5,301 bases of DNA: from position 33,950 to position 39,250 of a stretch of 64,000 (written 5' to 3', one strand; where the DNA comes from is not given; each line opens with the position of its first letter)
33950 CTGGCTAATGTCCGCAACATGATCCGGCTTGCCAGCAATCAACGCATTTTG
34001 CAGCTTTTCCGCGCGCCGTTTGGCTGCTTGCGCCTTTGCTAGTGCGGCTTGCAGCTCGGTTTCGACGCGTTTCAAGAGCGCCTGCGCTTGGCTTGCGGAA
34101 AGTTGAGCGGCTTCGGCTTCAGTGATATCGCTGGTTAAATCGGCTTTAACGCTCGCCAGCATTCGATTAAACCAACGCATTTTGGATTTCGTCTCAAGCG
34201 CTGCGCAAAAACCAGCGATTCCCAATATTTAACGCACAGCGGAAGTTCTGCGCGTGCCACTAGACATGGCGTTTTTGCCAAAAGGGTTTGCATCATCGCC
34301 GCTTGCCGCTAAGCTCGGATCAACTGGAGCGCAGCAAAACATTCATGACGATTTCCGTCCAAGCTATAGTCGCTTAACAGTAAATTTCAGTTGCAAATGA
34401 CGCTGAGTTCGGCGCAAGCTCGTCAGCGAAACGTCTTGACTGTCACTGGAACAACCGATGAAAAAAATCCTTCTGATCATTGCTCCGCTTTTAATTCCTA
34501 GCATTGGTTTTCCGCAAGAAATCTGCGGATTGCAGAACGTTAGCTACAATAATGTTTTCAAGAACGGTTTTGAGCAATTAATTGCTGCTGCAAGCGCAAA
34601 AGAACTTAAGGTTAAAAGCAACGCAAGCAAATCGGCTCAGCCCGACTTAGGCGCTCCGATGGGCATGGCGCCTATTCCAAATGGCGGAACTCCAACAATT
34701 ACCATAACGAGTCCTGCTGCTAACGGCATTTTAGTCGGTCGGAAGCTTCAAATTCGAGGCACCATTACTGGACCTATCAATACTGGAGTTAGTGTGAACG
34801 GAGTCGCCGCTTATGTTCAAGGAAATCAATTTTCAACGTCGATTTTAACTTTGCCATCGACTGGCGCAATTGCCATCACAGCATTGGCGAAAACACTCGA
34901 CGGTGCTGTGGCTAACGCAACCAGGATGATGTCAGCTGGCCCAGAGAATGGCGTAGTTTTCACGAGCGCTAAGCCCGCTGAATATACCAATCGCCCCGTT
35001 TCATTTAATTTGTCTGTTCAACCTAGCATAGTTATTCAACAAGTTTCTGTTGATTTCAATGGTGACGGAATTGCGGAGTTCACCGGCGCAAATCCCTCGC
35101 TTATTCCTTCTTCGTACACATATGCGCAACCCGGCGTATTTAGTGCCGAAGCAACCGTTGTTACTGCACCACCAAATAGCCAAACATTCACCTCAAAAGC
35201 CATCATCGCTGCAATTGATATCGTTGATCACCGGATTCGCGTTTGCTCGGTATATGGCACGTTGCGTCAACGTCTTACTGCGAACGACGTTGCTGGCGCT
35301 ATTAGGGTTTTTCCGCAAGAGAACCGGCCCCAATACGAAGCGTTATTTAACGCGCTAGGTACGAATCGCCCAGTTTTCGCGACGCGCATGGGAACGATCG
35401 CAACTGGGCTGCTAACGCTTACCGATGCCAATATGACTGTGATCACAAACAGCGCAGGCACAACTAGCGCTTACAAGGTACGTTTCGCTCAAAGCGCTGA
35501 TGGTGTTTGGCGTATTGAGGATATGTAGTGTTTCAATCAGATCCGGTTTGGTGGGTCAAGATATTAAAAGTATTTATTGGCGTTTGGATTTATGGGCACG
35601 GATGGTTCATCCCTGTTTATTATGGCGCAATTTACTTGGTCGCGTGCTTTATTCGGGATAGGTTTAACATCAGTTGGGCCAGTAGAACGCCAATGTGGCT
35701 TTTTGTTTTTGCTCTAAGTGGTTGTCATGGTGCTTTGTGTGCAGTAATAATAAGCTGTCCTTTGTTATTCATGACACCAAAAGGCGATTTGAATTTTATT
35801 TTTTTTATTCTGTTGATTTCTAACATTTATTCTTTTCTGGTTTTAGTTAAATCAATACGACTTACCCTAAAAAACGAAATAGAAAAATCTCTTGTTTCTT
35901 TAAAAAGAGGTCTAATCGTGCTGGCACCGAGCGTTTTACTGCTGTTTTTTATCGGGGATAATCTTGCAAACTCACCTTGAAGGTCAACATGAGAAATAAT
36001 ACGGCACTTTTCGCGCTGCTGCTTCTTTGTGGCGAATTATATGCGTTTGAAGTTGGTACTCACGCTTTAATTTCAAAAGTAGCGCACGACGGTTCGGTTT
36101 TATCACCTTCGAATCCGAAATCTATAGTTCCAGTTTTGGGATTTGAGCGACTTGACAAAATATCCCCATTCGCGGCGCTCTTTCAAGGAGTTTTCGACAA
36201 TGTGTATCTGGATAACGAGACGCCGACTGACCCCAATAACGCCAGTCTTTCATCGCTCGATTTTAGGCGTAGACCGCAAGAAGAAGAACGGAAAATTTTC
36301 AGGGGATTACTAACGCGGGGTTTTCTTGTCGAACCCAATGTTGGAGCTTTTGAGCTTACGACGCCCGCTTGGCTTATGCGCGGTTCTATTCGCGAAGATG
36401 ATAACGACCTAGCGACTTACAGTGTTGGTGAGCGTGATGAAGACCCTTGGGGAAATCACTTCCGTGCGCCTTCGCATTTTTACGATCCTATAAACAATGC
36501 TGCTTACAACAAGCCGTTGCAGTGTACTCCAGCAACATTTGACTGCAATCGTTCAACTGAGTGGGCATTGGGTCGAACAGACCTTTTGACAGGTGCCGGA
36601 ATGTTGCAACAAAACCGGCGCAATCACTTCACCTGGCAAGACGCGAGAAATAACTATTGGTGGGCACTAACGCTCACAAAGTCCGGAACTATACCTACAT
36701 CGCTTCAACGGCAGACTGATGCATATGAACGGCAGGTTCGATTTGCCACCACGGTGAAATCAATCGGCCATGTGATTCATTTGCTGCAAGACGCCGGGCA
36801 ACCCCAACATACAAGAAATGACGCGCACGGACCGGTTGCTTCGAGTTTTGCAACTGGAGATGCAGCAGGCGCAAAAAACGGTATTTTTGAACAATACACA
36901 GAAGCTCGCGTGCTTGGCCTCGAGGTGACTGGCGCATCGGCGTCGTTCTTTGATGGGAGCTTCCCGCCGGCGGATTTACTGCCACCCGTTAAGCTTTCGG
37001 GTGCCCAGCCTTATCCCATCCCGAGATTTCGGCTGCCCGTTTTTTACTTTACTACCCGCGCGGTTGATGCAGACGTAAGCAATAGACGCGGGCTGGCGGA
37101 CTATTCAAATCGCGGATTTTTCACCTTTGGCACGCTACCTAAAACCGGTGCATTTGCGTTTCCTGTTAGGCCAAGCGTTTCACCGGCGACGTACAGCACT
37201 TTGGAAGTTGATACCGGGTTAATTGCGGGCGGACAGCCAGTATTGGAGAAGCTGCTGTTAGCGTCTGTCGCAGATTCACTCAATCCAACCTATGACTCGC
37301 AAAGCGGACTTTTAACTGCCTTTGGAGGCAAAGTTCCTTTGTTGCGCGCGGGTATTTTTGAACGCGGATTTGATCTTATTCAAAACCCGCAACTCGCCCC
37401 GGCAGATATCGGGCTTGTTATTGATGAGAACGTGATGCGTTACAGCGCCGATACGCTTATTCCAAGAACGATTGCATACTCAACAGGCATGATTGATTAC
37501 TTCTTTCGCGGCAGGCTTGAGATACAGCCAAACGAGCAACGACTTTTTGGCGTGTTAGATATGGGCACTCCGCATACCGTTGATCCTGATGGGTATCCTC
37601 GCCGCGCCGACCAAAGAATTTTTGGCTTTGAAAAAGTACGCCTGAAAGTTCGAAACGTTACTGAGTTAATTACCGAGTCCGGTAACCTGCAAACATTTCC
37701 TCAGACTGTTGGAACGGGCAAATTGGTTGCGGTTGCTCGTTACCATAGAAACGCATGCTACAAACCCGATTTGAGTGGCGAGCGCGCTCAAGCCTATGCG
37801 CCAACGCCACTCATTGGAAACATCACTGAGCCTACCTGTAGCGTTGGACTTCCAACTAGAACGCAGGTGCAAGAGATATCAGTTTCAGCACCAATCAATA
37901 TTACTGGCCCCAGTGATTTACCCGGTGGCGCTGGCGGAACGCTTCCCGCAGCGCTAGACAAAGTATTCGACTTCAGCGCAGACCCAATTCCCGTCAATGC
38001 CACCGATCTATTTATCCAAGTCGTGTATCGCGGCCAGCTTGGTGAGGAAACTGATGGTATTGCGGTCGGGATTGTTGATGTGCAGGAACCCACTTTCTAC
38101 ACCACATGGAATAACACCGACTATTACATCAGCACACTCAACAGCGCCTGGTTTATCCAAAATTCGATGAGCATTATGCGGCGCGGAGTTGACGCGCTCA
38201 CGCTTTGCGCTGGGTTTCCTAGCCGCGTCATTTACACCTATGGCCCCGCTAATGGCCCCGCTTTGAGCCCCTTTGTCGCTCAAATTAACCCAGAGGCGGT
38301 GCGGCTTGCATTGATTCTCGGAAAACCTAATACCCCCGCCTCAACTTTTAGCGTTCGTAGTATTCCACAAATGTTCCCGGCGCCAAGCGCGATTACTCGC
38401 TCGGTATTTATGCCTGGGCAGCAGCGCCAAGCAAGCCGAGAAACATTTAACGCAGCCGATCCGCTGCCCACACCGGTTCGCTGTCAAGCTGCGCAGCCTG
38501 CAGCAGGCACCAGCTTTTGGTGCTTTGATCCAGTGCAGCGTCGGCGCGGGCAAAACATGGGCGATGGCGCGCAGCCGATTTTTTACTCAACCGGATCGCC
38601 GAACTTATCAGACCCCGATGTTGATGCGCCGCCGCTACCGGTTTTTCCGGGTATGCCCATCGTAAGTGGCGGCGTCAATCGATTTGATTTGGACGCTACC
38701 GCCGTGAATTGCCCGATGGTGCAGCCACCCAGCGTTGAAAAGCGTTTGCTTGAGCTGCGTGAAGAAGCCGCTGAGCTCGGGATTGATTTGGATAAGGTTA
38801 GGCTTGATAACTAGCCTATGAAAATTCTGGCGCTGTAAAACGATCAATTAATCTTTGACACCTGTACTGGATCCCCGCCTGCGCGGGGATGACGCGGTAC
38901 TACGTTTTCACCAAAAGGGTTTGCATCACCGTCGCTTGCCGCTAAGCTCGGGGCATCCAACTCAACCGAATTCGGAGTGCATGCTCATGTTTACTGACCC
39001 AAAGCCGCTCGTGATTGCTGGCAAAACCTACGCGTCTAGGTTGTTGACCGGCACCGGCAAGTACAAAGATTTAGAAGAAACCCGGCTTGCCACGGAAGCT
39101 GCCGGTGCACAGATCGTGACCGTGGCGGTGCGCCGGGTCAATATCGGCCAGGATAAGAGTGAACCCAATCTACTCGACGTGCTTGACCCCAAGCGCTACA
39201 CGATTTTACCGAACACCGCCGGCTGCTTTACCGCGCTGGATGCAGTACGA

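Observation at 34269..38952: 4.6-kb islet of secreted proteins inserted upstream of thiG and bracketed by a duplicated promoter-like 50-bp repeat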

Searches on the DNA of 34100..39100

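Call 83: search_rna_families(source=window, start=34100, end=39100, threshold=evalue, max_evalue=1)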
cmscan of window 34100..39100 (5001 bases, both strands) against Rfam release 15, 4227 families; matches with E-value up to 1: 0.
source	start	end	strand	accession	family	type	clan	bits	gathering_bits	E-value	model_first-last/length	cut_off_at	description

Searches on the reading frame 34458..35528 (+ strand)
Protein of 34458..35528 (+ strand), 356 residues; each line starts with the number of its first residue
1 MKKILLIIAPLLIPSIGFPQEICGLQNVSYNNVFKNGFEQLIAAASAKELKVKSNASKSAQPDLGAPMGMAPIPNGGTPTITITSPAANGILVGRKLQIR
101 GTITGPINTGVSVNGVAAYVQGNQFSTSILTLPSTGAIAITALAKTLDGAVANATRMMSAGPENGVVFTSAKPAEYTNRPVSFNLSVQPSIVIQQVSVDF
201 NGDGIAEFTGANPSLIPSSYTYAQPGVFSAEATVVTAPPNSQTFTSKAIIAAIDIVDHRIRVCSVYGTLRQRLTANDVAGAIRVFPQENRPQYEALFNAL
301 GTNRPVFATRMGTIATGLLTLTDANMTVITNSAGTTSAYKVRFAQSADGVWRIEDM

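Call 8: search_protein_families(library=pfam, proteins=[window:34458-35528:+], max_evalue=0.01)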
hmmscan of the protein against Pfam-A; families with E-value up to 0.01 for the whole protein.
window:34458-35528:+ (356 aa): 2 families
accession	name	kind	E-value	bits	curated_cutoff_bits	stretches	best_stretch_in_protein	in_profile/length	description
PF09136.16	Glucodextran_B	-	7.1e-08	32.7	27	1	79-158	1-79/83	Glucodextranase, domain B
PF17957.7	Big_7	-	0.0038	18.3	24.1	1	79-127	1-46/70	Bacterial Ig domain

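Call 13: find_encoding_contigs(protein=window:34458-35528:+, flank=10000, max_places=10)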
Protein window:34458-35528:+ (356 aa): 1 contig read that carries it; 1 place shown.
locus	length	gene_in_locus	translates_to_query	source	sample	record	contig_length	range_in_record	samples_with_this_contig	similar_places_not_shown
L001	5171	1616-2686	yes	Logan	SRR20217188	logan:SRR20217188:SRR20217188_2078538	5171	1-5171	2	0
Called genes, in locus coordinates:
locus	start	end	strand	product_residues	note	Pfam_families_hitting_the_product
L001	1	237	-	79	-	?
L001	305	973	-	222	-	-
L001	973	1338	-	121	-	-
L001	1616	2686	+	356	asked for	-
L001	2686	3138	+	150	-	-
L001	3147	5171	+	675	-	?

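Call 38: find_homologous_proteins(query=window:34458-35528:+)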
Query window:34458-35528:+ (356 aa): 18 proteins with E <= 0.001 among 6598 candidates.
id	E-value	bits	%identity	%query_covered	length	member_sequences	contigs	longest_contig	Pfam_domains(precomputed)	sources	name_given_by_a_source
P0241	1.5e-223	759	99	100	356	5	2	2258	-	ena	-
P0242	6.2e-141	487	66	97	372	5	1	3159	-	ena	-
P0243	3.9e-125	436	60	99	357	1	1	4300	-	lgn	-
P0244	2.7e-122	426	57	100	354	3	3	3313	-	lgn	-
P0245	7.5e-117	408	54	99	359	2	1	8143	-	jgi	jgi:hypothetical protein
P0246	2.7e-109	384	55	95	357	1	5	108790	-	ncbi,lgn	-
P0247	3.4e-108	380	54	95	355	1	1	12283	-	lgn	-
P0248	1.9e-87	312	46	99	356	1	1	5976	-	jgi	jgi:PKD repeat protein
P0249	1.8e-80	289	43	95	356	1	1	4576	-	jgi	jgi:hypothetical protein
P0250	1.3e-64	237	42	94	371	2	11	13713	-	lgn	-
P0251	5.4e-58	215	40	94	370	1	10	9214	-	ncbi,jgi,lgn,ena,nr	ncbi:MAG: hypothetical protein SGI99_10370 [Pseudomonadota bacterium]|nr:hypothetical protein [Pseud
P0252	4.8e-57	212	39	94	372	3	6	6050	-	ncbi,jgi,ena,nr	ncbi:MAG: hypothetical protein SGI99_10725 [Pseudomonadota bacterium]|nr:hypothetical protein [Pseud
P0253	1.2e-56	211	40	94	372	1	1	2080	-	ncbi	-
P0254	1.2e-55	207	38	94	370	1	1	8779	-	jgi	jgi:hypothetical protein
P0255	8.5e-54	201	36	94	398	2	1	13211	-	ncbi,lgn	-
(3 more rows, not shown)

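Call 40: find_encoding_contigs(protein=P0242, flank=10000, max_places=5)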
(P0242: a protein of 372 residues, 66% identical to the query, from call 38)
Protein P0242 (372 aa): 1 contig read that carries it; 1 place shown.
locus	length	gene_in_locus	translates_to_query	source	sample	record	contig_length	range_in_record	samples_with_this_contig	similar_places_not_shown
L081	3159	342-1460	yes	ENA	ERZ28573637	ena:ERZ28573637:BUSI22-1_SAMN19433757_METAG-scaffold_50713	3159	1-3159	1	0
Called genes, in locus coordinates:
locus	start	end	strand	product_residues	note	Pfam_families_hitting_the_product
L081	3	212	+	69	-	?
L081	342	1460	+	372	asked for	-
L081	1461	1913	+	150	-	-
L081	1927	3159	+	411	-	?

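Call 41: find_encoding_contigs(protein=P0241, flank=10000, max_places=5)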
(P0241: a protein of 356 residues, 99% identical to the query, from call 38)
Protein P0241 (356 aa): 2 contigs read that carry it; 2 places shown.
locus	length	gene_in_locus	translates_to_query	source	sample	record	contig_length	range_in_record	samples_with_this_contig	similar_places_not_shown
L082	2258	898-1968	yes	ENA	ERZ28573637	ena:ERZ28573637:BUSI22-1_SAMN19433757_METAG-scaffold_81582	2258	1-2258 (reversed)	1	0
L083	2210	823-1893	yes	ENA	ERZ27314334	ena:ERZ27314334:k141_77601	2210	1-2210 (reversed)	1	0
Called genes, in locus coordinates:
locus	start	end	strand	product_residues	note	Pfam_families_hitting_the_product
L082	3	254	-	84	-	?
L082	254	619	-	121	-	-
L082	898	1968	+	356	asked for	-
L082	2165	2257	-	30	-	?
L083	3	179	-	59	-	?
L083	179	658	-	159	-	-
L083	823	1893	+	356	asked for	-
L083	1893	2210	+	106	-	?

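Call 57: predict_structure(alignment_id=A4)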
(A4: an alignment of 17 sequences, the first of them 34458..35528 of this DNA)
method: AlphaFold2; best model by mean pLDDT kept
length: 356 residues; sequences in the alignment: 17
mean_pLDDT: 79.6   pTM: 0.74
mean pLDDT of the five models: 79.6, 79.0, 78.4, 77.5, 76.8
residues with pLDDT >= 90: 184; 70-90: 94; 50-70: 9; < 50: 69
segments of 3 or more residues with pLDDT < 50: 1-22, 24-41, 46-72
pLDDT, mean of each block of 10 residues (from residue 1): 36 28 39 42 48 37 40 63 87 88 92 94 93 86 93 92 90 91 94 96 95 94 94 93 94 90 89 90 93 93 88 80 86 75 93 91
secondary structure, 60 per line:
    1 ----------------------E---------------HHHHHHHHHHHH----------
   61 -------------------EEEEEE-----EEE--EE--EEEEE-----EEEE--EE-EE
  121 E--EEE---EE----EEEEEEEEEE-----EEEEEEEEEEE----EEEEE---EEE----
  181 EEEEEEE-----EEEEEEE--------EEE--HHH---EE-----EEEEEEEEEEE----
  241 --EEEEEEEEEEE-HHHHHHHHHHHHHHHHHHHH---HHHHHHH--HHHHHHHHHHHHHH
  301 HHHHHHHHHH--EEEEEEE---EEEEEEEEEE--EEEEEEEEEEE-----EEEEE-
elements in order: H39-50 E80-85 E91-93 E100-104 E110-113 E119-121 E124-126 E136-145 E151-161 E166-170 E174-176 E181-187 E193-199 E208-210 E226-236 E243-253 H255-274 H278-284 H287-310 E313-319 E323-332 E335-345 E351-355

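Call 62: fold_search(model_id=the predicted structure, library=pdb)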
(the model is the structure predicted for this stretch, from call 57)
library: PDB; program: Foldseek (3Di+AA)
matches with E <= 10: 1791; with E <= 0.001: 362
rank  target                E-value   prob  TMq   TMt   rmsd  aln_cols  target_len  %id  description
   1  2yn3_A                5.1e-07  1.00  0.18  0.23  18.8       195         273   18  Structural insight into the giant calcium-binding adhesin SiiE: implications for the adhesion of Salmonella enterica t (released 2013-04-03)
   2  6fg9_B                1.0e-06  1.00  0.20  0.08  20.2       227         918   14  Mouse SORCS2 ectodomain (sortilin related VPS10 domain containing receptor 2) (released 2018-08-01)
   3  2yn3_C                1.1e-06  1.00  0.19  0.23  18.2       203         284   16  Structural insight into the giant calcium-binding adhesin SiiE: implications for the adhesion of Salmonella enterica t (released 2013-04-03)
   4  2xy1                  1.3e-06  1.00  0.18  0.30  19.7       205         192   12  CRYSTAL STRUCTURE OF NCAM2 IG3-4 (released 2011-02-23)
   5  5tfm                  1.3e-06  1.00  0.17  0.18  21.8       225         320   16  Crystal Structure of Human Cadherin-23 EC6-8 (released 2017-12-27)
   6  1e4j                  1.9e-06  1.00  0.22  0.43  10.8       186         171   10  Crystal structure of the soluble human Fc-gamma Receptor III (released 2000-08-04)
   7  7biz_A                2.6e-06  1.00  0.20  0.15  13.3       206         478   13  Structure of a B12 binding lipoprotein from Bacteroides thetaiotaomicron (released 2022-03-02)
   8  6fg9_A                2.8e-06  1.00  0.20  0.08  20.4       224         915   12  Mouse SORCS2 ectodomain (sortilin related VPS10 domain containing receptor 2) (released 2018-08-01)
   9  2v5s_B                2.8e-06  1.00  0.16  0.15  20.1       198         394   11  Structural basis for Dscam isoform specificity (released 2007-09-11)
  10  1epf_B                3.5e-06  1.00  0.18  0.32  17.2       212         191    8  CRYSTAL STRUCTURE OF THE TWO N-TERMINAL IMMUNOGLOBULIN DOMAINS OF THE NEURAL CELL ADHESION MOLECULE (NCAM) (released 2000-10-09)
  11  4xb8_B                3.5e-06  1.00  0.16  0.15  19.4       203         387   11  Crystal structure of Dscam1 isoform 9.44, N-terminal four Ig domains (with zinc) (released 2015-12-16)
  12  9qk2_F                3.9e-06  1.00  0.31  0.19   6.5       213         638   14  Structure of the Complement classical and lectin pathway C3 convertase in complex with substrate C3 (released 2025-12-24)
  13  1ug9                  4.2e-06  1.00  0.22  0.08  16.6       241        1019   14  Crystal Structure of Glucodextranase from Arthrobacter globiformis I42 (released 2003-12-09)
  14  1ya5_A                4.4e-06  1.00  0.19  0.31  21.9       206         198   13  Crystal structure of the titin domains z1z2 in complex with telethonin (released 2005-12-20)
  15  2yd1                  4.7e-06  1.00  0.22  0.36  10.8       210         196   10  Crystal structure of the N-terminal Ig1-2 module of Drosophila Receptor Protein Tyrosine Phosphatase DLAR (released 2011-04-13)
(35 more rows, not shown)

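Call 87: search_protein_families(library=padloc, proteins=[window:34458-35528:+], max_evalue=0.1)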
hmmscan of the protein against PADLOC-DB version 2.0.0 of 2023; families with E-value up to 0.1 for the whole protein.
window:34458-35528:+ (356 aa): 0 families

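Call 88: search_protein_families(library=ncbifam, proteins=[window:34458-35528:+], max_evalue=0.1)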
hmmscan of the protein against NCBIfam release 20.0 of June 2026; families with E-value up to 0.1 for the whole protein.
window:34458-35528:+ (356 aa): 1 family
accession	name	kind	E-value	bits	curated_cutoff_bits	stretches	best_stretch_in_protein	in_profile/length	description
TIGR01044.1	rplV_bact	equivalog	0.063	13.5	73.65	0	116-168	16-68/103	50S ribosomal protein L22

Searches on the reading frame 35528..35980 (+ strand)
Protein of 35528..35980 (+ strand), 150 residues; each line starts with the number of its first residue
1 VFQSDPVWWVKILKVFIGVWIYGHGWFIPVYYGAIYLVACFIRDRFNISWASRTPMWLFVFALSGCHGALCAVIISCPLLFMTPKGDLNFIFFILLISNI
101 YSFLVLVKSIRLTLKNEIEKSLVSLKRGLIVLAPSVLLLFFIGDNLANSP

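Call 8: search_protein_families(library=pfam, proteins=[window:35528-35980:+], max_evalue=0.01)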
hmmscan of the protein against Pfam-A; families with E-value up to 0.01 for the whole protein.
window:35528-35980:+ (150 aa): 1 family
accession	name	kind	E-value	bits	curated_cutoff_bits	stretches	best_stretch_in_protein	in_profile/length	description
PF08195.16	TRI9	-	0.0035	17.6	25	1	57-74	19-36/43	TRI9 protein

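Call 76: search_protein_families(library=pfam, proteins=[window:35528-35980:+], max_evalue=5)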
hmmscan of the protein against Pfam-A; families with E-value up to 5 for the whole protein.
window:35528-35980:+ (150 aa): 2 families
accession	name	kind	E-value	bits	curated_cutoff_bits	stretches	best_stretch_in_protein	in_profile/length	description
PF08195.16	TRI9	-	0.0035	17.6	25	1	57-74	19-36/43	TRI9 protein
PF13346.12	ABC2_membrane_5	-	0.092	12.7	25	1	28-139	88-190/205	ABC-2 family transporter protein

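Call 87: search_protein_families(library=padloc, proteins=[window:35528-35980:+], max_evalue=0.1)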
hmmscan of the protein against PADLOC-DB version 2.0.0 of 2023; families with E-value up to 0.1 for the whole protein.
window:35528-35980:+ (150 aa): 0 families

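Call 88: search_protein_families(library=ncbifam, proteins=[window:35528-35980:+], max_evalue=0.1)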
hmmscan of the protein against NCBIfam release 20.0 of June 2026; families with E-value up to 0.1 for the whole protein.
window:35528-35980:+ (150 aa): 0 families
